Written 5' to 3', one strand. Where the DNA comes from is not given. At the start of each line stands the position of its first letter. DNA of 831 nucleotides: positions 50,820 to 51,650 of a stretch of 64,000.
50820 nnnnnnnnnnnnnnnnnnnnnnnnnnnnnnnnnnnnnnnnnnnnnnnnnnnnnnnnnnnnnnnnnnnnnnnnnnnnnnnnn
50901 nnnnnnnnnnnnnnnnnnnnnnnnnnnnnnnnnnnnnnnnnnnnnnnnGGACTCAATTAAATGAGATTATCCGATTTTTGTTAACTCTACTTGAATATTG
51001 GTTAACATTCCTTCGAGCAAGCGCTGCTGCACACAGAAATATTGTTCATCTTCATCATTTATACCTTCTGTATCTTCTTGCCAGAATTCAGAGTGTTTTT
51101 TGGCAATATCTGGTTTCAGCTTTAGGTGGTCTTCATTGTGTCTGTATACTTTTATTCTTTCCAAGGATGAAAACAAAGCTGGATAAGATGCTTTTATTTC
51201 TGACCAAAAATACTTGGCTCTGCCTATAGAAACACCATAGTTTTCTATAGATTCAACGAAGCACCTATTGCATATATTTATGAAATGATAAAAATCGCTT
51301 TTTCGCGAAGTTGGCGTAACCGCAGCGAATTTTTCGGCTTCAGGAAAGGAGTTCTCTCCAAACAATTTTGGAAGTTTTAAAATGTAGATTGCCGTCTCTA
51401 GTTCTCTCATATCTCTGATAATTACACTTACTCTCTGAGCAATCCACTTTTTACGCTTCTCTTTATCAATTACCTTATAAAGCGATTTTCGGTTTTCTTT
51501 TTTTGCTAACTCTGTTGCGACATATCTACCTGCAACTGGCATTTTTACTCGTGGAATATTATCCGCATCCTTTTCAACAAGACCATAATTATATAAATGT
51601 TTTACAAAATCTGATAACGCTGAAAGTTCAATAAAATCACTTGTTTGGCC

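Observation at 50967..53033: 688-aa ATPase / wHTH-like / HEPN-like fusion protein: candidate undescribed standalone defence or abortive-infection gene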

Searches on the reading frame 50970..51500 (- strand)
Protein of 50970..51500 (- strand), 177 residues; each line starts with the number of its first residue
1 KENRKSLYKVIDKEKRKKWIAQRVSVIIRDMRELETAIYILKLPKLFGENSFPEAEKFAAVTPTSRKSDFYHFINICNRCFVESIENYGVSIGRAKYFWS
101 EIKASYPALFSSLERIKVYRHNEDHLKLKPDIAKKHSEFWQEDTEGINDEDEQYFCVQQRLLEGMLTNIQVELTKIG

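Call 30: search_protein_families(library=pfam, alignment_id=A2, max_evalue=10)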
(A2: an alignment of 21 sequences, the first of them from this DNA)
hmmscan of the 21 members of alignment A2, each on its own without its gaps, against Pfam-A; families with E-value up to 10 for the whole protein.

A. member 1, seq(177 aa): 0 families

B. families by the number of members that match (of 21 scanned): 11 families
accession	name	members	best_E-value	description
PF00874.25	PRD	2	0.021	PRD domain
PF13643.11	DUF4145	2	0.073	Domain of unknown function (DUF4145)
PF12177.13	Proho_convert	2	0.083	Prohormone convertase enzyme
PF09121.15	Tower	1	0.029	Tower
PF24632.1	DUF7629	1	0.07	Domain of unknown function (DUF7629)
PF24944.1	DUF7758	1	0.12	Domain of unknown function (DUF7758)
PF12615.13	TraD_N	1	0.13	F sex factor protein N terminal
PF12419.13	DUF3670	1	0.14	SNF2 Helicase protein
PF21919.2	P23-45_portal_barrel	1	0.15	Phage P23-45 portal protein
PF13066.11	DUF3929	1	0.18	Protein of unknown function (DUF3929)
PF02882.25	THF_DHG_CYH_C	1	0.26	Tetrahydrofolate dehydrogenase/cyclohydrolase, NAD(P)-binding domain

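Call 32: search_solved_structures(query=A2, max_evalue=10)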
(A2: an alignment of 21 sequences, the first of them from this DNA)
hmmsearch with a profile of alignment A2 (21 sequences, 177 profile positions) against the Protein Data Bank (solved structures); distinct sequences matched with E-value up to 10: 5.
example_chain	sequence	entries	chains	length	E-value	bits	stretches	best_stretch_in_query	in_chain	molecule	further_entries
6wm2_O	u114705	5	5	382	0.21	14.5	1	26-121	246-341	V-type proton ATPase subunit C 1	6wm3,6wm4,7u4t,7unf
9bra_6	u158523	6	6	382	0.3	13.9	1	26-121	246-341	V-type proton ATPase subunit C 1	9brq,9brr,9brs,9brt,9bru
6vq6_G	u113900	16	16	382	0.3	13.9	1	26-121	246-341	V-type proton ATPase subunit C 1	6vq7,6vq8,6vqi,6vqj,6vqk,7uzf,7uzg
3dxr_A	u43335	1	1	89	0.32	13.8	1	54-91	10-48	Mitochondrial import inner membrane translocase subunit TIM9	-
6lo8_E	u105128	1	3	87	0.35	13.7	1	54-91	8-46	Mitochondrial import inner membrane translocase subunit TIM9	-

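Call 34: find_homologous_proteins(query=A2, max_evalue=0.01)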
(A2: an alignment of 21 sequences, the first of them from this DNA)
Query A2 (21 sequences) (177 aa, profile of the alignment): 72 proteins with E <= 0.01 among 1274 candidates.
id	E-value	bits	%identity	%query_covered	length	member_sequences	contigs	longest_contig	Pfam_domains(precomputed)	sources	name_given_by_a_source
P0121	3.7e-86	305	60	100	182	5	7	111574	-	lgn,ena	-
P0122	7.7e-86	304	63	100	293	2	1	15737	-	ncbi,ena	-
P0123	2.5e-85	303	61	99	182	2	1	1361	-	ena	-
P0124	9.3e-85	301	61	98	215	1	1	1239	-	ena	-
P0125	1.2e-84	300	59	99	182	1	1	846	-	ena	-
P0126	4.5e-83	295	61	99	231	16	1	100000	-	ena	-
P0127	1.8e-80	287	60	100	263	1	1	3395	-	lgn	-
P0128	4.7e-70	253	50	99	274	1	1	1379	-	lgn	-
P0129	1.2e-69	252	54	99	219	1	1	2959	-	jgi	jgi:hypothetical protein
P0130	2.4e-66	241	55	87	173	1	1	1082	-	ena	-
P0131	1.6e-63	232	56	86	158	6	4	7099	-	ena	-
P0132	2.2e-63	231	55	86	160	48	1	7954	-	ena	-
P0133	2.5e-62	228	59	80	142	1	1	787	-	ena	-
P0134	2.6e-61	224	44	97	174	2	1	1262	-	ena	-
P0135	7.6e-61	223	49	82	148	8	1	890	-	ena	-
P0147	1.6e-52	196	42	97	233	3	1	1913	-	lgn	-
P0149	2.9e-52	195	43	98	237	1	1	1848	-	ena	-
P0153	4.9e-51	191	40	99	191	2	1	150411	-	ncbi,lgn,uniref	ncbi:hypothetical protein [Roseateles sp.]|uniref:hypothetical protein n=1 Tax=Roseateles sp. TaxID=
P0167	3.2e-44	169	43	94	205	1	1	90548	-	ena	-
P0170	6.8e-43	164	42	91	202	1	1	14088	-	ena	-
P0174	2.3e-41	159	42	93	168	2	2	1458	-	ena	-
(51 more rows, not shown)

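Call 44: predict_structure(alignment_id=A4)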
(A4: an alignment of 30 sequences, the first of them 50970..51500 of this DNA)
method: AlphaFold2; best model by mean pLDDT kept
length: 177 residues; sequences in the alignment: 30
mean_pLDDT: 92.0   pTM: 0.87
mean pLDDT of the five models: 92.0, 91.4, 91.3, 90.5, 90.5
residues with pLDDT >= 90: 147; 70-90: 18; 50-70: 8; < 50: 4
segments of 3 or more residues with pLDDT < 50: 1-4
pLDDT, mean of each block of 10 residues (from residue 1): 63 97 98 95 90 87 96 96 95 96 98 96 74 93 93 96 98 96
secondary structure, 60 per line:
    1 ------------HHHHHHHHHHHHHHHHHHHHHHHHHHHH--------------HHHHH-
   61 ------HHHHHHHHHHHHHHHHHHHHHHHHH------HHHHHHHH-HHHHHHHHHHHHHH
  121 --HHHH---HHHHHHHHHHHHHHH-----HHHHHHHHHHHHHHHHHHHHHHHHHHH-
elements in order: H13-40 H55-59 H67-91 H98-105 H107-120 H123-126 H130-144 H150-176

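Call 50: fold_search(model_id=the predicted structure, library=pdb)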
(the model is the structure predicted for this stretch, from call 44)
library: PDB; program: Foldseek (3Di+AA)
matches with E <= 10: 211; with E <= 0.001: 0
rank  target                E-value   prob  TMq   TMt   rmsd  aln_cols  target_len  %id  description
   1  1f1m_A                9.8e-01  0.10  0.21  0.23  16.8       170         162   18  CRYSTAL STRUCTURE OF OUTER SURFACE PROTEIN C (OSPC) (released 2001-04-04)
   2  3o3x                  9.8e-01  0.09  0.23  0.21  12.5       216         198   12  Crystal structure of gp41-5, a single-chain 5-helix-bundle based on HIV gp41 (released 2011-07-27)
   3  2cmr_A                1.2e+00  0.08  0.18  0.17  18.4       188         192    8  Crystal structure of the HIV-1 neutralizing antibody D5 Fab bound to the gp41 inner-core mimetic 5-helix (released 2006-10-16)
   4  4qj5_A                1.3e+00  0.16  0.24  0.15  10.0       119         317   12  Structure of a fragment of human phospholipase C-beta3 delta472-581, bound to IP3 and in complex with Galphaq (released 2014-10-22)
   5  3o42_A                1.3e+00  0.12  0.25  0.23  12.4       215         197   13  Complex of an alpha/beta-peptide based on the gp41 CHR domain bound to gp41-5 (released 2011-08-24)
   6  6iuh_A                1.5e+00  0.16  0.25  0.35  14.3       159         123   10  Crystal structure of GIT1 PBD domain in complex with Liprin-alpha2 (released 2019-02-20)
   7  3c8g_C                1.6e+00  0.10  0.25  0.26  12.0       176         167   13  Crystal structure of a possible transciptional regulator YggD from Shigella flexneri 2a str. 2457T (released 2008-02-19)
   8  7uj6_A                1.6e+00  0.09  0.24  0.26  15.2       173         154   14  Outer Surface Protein C Type K (released 2023-04-05)
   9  6xvi_D                1.6e+00  0.06  0.17  0.10  16.3       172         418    9  Crystal structure of Megabody Mb-Nb207-c7HopQ_A12 (released 2021-01-13)
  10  7uj2_B                1.9e+00  0.10  0.24  0.26  15.1       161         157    9  OspC Type B (released 2023-04-05)
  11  7jh6_A                1.9e+00  0.06  0.20  0.21  17.9       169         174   14  De novo designed two-domain di-Zn(II) and porphyrin-binding protein (released 2020-12-09)
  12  9bif_B                2.0e+00  0.10  0.25  0.27  14.9       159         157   10  Fab B11-OspCA complex (released 2024-11-20)
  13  7xgg_A                2.0e+00  0.08  0.21  0.23  17.8       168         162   13  Crystal structure of BCL-xL in complex with computationally designed inhibitor protein (released 2022-07-20)
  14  6xvi_C                2.0e+00  0.05  0.17  0.10  17.1       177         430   10  Crystal structure of Megabody Mb-Nb207-c7HopQ_A12 (released 2021-01-13)
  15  8q5y_E                2.1e+00  0.05  0.15  0.04  22.5       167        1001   14  cryoEM structure of SARS-CoV2 Spike trimer in complex with Fab23 (released 2024-07-17)
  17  6m6w_D                2.2e+00  0.12  0.24  0.31  13.9       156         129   10  Crystal structure the toxin-antitoxin MntA-HpeT mutant-Y104A (released 2020-09-30)
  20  6m6w_G                2.3e+00  0.13  0.25  0.32  13.5       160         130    9  Crystal structure the toxin-antitoxin MntA-HpeT mutant-Y104A (released 2020-09-30)
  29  6m6w_B                2.7e+00  0.11  0.25  0.32  14.4       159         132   10  Crystal structure the toxin-antitoxin MntA-HpeT mutant-Y104A (released 2020-09-30)
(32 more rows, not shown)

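Call 89: fold_search(model_id=the predicted structure, library=viral)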
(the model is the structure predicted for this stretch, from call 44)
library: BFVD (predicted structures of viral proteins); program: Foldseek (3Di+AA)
matches with E <= 10: 152; with E <= 0.001: 0
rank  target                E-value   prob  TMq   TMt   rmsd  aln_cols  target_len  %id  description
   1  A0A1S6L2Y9            3.8e-01  0.38  0.32  0.27  11.2       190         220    9  Uncharacterized protein [Erwinia phage vB_EamM_Yoloswag]
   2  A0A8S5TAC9            6.4e-01  0.16  0.25  0.15  12.3       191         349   11  DUF4236 domain-containing protein [Siphoviridae sp. ctGz830]
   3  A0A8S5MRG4            1.0e+00  0.11  0.22  0.24  15.3       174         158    9  Uncharacterized protein [Siphoviridae sp. ctA4S13]
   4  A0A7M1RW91            1.1e+00  0.08  0.20  0.20  24.3       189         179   10  Uncharacterized protein [uncultured phage cr118_1]
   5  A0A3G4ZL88            1.1e+00  0.06  0.17  0.14  20.8       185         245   15  Syntaxin-51 [Terrestrivirus sp.]
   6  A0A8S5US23            1.2e+00  0.06  0.18  0.18  17.4       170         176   15  Uncharacterized protein [Siphoviridae sp. ctksc2]
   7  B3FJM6                1.4e+00  0.06  0.17  0.16  16.4       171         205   12  Uncharacterized protein [Pseudomonas phage 201phi2-1]
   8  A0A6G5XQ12            1.6e+00  0.08  0.23  0.23  17.9       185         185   13  (no name in the UniProt tables at hand)
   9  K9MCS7                1.6e+00  0.04  0.16  0.15  19.9       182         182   15  (no name in the UniProt tables at hand)
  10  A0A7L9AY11            1.6e+00  0.04  0.15  0.04  23.1       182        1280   15  Uncharacterized protein [Pyramimonas orientalis virus]
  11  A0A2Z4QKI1            1.8e+00  0.05  0.17  0.16  16.9       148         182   15  Gp3 [Sclerotinia sclerotiorum negative-stranded RNA virus 4A]
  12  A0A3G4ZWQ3            1.9e+00  0.04  0.18  0.09  18.1       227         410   12  Uncharacterized protein [Edafosvirus sp.]
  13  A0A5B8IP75            2.0e+00  0.08  0.29  0.17  14.8       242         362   11  Uncharacterized protein [Mimiviridae sp. ChoanoV1]
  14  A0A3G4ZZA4            2.0e+00  0.06  0.21  0.12  19.2       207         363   11  Uncharacterized protein [Gaeavirus sp.]
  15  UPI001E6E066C         2.3e+00  0.14  0.34  0.27  12.4       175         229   14  (no name look-up for this kind of identifier)
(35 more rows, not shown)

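Call 95: search_protein_families(library=pfam, proteins=[P0153, P0167, P0170, P0174, P0149, P0147], max_evalue=10)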
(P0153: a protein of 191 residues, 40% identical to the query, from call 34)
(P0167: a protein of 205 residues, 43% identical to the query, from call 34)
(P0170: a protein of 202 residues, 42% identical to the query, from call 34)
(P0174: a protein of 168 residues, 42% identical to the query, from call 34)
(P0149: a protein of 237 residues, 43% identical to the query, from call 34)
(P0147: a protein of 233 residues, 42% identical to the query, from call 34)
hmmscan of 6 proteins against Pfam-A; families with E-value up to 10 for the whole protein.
P0153 (191 aa): 1 family
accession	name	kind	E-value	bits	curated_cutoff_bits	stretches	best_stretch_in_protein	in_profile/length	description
PF24722.1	DUF7674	-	0.083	13.4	27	0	12-33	85-106/111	Domain of unknown function (DUF7674)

P0167 (205 aa): 2 families
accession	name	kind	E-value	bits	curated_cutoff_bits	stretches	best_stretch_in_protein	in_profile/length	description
PF06627.17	DUF1153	-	0.0048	17.4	23.5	1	28-58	13-43/87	Protein of unknown function (DUF1153)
PF16455.10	UBD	-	0.22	12.1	27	1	119-142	24-47/103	Ubiquitin-binding domain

P0170 (202 aa): 0 families

P0174 (168 aa): 0 families

P0149 (237 aa): 0 families

P0147 (233 aa): 0 families
